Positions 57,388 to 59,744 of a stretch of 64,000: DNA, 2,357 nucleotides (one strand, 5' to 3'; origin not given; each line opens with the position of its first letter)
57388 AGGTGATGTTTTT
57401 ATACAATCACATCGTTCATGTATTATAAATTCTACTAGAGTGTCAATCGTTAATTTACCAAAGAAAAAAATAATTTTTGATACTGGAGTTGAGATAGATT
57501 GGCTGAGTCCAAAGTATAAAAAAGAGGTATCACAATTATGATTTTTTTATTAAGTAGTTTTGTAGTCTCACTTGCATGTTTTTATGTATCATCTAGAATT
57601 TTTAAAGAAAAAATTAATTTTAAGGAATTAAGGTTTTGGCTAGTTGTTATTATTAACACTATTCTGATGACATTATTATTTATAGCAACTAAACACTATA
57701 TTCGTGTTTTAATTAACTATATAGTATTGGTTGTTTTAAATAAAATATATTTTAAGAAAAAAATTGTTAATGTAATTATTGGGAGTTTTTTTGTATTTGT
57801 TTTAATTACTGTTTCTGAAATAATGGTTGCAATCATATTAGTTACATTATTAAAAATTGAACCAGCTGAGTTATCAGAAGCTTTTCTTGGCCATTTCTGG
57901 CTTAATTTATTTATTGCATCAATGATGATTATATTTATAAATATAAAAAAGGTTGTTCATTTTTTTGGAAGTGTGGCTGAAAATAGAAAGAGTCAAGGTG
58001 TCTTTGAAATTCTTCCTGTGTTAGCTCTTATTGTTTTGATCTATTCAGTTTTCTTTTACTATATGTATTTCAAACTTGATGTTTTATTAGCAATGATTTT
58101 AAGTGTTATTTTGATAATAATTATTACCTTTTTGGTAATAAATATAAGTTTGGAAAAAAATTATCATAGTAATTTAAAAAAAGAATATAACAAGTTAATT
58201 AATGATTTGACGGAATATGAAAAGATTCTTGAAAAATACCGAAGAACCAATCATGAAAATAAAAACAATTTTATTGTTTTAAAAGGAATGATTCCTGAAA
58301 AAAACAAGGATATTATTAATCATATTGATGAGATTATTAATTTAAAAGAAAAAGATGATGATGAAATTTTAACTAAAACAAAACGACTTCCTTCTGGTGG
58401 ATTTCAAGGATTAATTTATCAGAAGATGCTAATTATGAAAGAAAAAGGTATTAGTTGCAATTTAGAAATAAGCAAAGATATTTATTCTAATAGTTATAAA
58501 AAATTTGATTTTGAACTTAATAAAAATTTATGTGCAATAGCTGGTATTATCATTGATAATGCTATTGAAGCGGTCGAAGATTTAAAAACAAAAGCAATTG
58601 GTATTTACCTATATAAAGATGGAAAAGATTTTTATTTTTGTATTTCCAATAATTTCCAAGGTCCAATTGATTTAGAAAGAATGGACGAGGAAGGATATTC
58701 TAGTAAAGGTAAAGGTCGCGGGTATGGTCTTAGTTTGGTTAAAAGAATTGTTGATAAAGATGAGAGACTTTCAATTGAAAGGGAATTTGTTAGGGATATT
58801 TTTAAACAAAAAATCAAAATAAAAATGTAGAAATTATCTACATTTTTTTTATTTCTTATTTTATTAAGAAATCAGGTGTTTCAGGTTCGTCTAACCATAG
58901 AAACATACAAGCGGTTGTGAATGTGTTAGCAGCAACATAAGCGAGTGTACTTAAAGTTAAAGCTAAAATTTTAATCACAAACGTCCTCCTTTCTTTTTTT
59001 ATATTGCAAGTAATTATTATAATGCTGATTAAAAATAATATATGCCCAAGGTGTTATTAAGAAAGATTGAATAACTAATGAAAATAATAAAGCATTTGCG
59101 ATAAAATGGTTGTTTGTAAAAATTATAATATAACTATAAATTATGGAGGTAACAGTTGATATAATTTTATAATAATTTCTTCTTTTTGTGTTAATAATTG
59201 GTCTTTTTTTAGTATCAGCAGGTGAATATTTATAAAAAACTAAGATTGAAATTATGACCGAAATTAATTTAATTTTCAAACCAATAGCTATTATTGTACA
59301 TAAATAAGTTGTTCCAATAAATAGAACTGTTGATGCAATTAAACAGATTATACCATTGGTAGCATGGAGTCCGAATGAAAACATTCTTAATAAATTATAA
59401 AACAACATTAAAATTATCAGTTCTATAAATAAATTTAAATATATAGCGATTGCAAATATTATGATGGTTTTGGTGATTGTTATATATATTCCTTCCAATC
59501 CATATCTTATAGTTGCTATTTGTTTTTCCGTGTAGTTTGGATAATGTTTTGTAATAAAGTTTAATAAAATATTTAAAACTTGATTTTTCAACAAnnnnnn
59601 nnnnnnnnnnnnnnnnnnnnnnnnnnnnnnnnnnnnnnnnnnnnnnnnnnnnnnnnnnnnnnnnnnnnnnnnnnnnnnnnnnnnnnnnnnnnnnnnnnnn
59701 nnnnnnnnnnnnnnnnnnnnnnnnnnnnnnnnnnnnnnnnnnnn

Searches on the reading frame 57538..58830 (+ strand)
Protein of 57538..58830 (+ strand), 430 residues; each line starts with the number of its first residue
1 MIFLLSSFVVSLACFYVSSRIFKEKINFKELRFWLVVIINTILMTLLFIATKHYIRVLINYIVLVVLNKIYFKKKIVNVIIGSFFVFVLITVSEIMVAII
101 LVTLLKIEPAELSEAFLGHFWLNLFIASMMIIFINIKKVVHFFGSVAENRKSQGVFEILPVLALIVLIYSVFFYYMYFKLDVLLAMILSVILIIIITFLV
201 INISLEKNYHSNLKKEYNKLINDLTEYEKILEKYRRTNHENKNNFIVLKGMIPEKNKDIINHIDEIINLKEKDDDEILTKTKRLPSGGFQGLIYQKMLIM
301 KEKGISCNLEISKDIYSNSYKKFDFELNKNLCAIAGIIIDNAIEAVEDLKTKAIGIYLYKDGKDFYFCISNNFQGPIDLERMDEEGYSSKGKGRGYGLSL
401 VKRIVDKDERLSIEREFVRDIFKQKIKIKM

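Call 7: search_protein_families(library=pfam, proteins=[window:57538-58830:+], max_evalue=0.01)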
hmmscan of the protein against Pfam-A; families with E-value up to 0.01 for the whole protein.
window:57538-58830:+ (430 aa): 2 families
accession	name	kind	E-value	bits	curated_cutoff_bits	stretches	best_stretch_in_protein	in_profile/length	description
PF14501.12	HATPase_c_5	-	5.6e-12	45.9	22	1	330-429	5-102/102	GHKL domain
PF02518.31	HATPase_c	-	8.6e-05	23.4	26.4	1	333-413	8-93/111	Histidine kinase-, DNA gyrase B-, and HSP90-like ATPase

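Call 52: search_protein_families(library=ncbifam, proteins=[window:57538-58830:+], max_evalue=0.01)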
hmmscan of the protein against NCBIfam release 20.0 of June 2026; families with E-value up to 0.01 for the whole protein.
window:57538-58830:+ (430 aa): 4 families
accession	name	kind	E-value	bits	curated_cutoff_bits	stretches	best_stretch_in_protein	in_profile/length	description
NF008298.1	PRK11086.1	subfamily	6.2e-20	71.1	520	1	214-407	313-502/529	DcuS/MalK family sensor histidine kinase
NF046015.1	HisKinAgrCStaph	equivalog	2e-17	63.5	500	1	13-425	8-413/414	quorum-sensing sensor histidine kinase AgrC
NF038334.1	malate_HK_MalK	exception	2.2e-12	46.4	800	1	215-407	314-502/533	malate sensor histidine kinase MalK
TIGR03025.1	EPS_sugtrans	subfamily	0.0012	18.2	295.55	1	96-247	8-157/445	exopolysaccharide biosynthesis polyprenyl glycosylphosphotransferase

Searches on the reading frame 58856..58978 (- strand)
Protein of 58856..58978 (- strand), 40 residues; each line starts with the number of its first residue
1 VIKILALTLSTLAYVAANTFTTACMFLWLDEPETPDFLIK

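Call 7: search_protein_families(library=pfam, proteins=[window:58856-58978:-], max_evalue=0.01)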
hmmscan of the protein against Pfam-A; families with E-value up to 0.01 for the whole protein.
window:58856-58978:- (40 aa): 0 families

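Call 52: search_protein_families(library=ncbifam, proteins=[window:58856-58978:-], max_evalue=0.01)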
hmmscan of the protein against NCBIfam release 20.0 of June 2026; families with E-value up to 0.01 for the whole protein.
window:58856-58978:- (40 aa): 1 family
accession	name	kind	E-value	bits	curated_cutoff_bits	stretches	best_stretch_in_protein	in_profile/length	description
TIGR04223.1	quorum_AgrD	subfamily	3.3e-05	23.9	19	1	2-36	4-34/38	AgrD family cyclic lactone autoinducer peptide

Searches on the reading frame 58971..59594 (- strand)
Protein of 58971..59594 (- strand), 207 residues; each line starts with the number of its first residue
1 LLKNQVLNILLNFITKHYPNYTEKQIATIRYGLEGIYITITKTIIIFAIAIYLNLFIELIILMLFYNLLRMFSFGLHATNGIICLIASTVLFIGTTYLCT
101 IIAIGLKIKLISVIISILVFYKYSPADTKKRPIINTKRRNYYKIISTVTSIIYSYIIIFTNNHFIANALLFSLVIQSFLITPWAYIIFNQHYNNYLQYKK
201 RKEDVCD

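Call 7: search_protein_families(library=pfam, proteins=[window:58971-59594:-], max_evalue=0.01)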
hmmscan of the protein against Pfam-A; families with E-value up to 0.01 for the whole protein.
window:58971-59594:- (207 aa): 1 family
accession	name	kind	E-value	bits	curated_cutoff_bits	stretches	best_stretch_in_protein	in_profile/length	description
PF04647.20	AgrB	-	3.8e-30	105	23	1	10-179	4-184/185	Accessory gene regulator B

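Call 52: search_protein_families(library=ncbifam, proteins=[window:58971-59594:-], max_evalue=0.01)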
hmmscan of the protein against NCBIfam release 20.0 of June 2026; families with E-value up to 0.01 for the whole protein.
window:58971-59594:- (207 aa): 1 family
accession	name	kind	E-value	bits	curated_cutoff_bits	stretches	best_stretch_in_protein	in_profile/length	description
NF002210.0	PRK01100.1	equivalog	7e-31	107.6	282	1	9-200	17-207/210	accessory gene regulator ArgB-like protein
